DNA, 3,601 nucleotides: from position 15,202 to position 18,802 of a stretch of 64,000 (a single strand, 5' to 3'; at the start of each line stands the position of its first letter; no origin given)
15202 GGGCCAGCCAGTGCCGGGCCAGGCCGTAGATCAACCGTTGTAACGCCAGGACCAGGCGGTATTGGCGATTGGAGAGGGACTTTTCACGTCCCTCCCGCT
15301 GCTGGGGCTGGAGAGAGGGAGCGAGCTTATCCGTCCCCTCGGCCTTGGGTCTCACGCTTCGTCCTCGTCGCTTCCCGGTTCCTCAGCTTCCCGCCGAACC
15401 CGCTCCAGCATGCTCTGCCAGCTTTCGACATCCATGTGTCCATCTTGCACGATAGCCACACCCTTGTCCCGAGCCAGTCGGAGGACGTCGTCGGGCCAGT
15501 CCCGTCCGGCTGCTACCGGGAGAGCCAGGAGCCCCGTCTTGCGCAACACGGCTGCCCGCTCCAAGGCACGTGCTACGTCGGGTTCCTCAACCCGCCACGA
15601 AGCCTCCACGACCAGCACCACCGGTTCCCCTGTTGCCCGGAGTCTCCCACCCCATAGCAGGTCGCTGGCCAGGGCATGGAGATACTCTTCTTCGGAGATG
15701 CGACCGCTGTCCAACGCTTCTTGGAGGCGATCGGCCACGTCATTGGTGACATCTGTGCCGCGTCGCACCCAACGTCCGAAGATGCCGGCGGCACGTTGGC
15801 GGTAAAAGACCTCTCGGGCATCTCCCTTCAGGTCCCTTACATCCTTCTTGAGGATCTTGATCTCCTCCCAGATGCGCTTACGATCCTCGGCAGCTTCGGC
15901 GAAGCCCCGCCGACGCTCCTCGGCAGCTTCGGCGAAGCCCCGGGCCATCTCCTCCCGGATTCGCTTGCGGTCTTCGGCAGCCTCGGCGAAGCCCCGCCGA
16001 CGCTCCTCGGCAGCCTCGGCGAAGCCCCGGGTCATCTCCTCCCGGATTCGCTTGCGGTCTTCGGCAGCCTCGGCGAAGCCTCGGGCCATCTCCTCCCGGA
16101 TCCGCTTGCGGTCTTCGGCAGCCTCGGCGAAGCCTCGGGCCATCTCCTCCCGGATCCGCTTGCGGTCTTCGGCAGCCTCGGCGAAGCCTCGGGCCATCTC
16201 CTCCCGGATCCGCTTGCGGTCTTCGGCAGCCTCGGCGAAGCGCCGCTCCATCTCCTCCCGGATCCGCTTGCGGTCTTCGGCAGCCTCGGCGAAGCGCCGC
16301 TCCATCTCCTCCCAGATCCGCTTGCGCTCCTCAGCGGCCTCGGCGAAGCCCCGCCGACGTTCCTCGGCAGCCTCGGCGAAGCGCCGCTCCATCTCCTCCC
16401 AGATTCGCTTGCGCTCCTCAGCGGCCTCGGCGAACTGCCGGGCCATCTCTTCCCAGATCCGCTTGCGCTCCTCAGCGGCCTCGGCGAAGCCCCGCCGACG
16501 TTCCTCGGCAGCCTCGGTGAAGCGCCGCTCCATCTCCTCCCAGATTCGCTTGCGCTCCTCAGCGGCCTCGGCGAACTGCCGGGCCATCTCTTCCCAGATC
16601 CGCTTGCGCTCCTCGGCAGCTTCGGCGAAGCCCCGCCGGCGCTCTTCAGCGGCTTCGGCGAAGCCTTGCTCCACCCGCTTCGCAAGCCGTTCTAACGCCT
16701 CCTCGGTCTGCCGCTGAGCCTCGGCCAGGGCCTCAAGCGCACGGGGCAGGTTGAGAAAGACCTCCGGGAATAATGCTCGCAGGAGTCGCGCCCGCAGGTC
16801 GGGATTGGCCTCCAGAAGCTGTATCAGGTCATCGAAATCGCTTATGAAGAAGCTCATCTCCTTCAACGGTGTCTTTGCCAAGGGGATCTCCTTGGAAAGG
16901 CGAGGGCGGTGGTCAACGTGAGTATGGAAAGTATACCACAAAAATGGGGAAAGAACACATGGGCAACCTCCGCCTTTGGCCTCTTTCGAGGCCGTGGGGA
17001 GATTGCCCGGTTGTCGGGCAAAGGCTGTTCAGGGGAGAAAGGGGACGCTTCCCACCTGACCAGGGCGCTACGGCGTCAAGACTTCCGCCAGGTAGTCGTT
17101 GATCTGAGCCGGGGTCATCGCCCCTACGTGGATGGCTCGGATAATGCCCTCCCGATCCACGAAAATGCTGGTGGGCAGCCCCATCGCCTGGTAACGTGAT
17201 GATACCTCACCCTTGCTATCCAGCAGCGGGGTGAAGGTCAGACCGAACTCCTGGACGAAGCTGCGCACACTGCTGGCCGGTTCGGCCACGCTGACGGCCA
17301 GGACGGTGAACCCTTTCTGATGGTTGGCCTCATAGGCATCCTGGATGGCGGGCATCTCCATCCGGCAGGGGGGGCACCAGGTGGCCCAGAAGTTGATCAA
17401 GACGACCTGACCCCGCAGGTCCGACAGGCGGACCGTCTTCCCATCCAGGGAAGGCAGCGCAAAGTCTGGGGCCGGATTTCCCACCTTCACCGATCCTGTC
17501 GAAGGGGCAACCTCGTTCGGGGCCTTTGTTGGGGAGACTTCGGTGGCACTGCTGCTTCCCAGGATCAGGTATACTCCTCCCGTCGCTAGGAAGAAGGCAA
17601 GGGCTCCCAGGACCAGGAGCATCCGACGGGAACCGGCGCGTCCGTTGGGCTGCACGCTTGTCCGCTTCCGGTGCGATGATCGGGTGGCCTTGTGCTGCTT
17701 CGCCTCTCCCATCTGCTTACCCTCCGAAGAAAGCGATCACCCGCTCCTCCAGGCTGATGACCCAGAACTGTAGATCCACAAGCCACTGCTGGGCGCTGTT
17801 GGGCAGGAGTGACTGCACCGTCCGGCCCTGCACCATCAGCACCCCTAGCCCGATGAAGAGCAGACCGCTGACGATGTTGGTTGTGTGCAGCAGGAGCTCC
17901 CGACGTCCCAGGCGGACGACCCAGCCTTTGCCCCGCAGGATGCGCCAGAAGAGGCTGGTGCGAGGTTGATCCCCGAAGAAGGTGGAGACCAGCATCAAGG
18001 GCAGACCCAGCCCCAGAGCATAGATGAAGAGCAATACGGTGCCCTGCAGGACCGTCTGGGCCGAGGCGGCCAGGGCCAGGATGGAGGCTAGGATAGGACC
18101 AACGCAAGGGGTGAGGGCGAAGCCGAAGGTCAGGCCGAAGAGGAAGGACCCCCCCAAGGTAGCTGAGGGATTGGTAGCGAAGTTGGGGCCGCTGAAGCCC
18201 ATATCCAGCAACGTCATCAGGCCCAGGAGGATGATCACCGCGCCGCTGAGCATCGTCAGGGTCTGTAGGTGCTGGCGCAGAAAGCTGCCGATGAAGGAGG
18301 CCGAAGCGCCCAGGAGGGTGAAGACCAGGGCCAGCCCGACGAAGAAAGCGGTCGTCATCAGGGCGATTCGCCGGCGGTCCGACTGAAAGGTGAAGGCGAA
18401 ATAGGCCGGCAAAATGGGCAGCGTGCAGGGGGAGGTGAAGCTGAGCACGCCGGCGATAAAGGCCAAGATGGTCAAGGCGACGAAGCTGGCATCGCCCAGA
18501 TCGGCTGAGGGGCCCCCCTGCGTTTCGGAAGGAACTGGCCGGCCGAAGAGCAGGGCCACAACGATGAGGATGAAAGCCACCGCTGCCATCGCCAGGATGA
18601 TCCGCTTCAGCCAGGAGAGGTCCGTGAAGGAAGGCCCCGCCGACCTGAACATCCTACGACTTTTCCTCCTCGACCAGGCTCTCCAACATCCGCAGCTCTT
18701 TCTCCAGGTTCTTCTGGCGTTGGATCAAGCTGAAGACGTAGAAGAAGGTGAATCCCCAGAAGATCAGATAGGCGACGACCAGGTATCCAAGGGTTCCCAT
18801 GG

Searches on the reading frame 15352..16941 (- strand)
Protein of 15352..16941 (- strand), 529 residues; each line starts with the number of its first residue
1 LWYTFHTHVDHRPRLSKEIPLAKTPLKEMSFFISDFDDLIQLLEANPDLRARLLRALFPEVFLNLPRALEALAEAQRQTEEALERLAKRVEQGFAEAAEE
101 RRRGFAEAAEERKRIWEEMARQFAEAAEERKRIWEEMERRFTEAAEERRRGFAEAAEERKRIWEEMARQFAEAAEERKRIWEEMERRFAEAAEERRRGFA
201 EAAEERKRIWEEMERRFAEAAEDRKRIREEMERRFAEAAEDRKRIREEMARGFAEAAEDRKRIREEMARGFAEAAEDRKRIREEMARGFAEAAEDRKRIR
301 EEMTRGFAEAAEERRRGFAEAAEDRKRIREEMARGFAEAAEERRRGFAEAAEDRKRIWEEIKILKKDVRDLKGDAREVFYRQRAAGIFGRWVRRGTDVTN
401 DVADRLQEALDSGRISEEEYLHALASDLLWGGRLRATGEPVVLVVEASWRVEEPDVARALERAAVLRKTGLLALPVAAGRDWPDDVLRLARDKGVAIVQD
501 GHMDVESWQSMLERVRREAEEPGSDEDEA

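Call 10: search_protein_families(library=pfam, proteins=[window:15352-16941:-], max_evalue=0.001)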
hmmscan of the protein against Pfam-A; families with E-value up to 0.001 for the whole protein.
window:15352-16941:- (529 aa): 1 family
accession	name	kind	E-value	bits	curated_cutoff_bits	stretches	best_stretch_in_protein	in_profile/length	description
PF05388.16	Carbpep_Y_N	-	1.8e-07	32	25.8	0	75-128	44-96/127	Carboxypeptidase Y pro-peptide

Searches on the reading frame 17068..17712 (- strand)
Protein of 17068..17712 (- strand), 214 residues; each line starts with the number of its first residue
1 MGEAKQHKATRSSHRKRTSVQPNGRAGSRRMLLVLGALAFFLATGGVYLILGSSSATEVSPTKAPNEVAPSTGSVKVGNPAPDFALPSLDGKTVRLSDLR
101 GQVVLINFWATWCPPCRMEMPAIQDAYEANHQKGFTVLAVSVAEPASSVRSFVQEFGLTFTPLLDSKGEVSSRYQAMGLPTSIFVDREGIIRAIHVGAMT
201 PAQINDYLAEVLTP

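Call 10: search_protein_families(library=pfam, proteins=[window:17068-17712:-], max_evalue=0.001)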
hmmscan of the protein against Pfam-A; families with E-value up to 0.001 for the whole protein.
window:17068-17712:- (214 aa): 7 families
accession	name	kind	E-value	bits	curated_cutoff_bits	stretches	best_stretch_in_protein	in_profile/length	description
PF00578.27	AhpC-TSA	-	1.1e-34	119.4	26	1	77-193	1-123/124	AhpC/TSA family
PF08534.16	Redoxin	-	1.5e-30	106.4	26.6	1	76-206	1-143/148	Redoxin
PF13905.12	Thioredoxin_8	-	2.4e-12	47.5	27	1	101-190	1-93/94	Thioredoxin-like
PF00085.26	Thioredoxin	-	2e-08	34.6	23.5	1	102-148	19-64/103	Thioredoxin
PF13098.12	Thioredoxin_2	-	8.1e-08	33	27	1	101-208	5-104/104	Thioredoxin-like domain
PF02630.20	SCO1-SenC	-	0.00022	21.6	22.8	1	83-161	3-87/134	SCO1/SenC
PF00255.25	GSHPx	-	0.00092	19.2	27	0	84-140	4-59/108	Glutathione peroxidase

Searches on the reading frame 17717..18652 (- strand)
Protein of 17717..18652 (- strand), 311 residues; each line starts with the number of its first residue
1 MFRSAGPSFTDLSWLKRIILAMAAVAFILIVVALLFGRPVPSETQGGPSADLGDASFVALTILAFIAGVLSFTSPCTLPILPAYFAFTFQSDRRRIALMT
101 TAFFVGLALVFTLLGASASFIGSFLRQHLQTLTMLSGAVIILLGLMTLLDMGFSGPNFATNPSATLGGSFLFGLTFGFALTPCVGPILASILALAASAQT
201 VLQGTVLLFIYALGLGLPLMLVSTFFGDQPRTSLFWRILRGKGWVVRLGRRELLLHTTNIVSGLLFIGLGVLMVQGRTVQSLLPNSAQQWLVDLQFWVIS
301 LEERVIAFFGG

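Call 10: search_protein_families(library=pfam, proteins=[window:17717-18652:-], max_evalue=0.001)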
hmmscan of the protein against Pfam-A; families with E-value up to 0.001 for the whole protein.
window:17717-18652:- (311 aa): 2 families
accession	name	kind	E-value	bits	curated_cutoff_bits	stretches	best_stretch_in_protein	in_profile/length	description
PF02683.22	DsbD_TM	-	6.4e-16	58.8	27.1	1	61-228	4-187/219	Cytochrome C biogenesis protein transmembrane domain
PF13386.12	DsbD_2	-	7.8e-07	29.6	24.9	1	64-243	2-190/199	Cytochrome C biogenesis protein transmembrane region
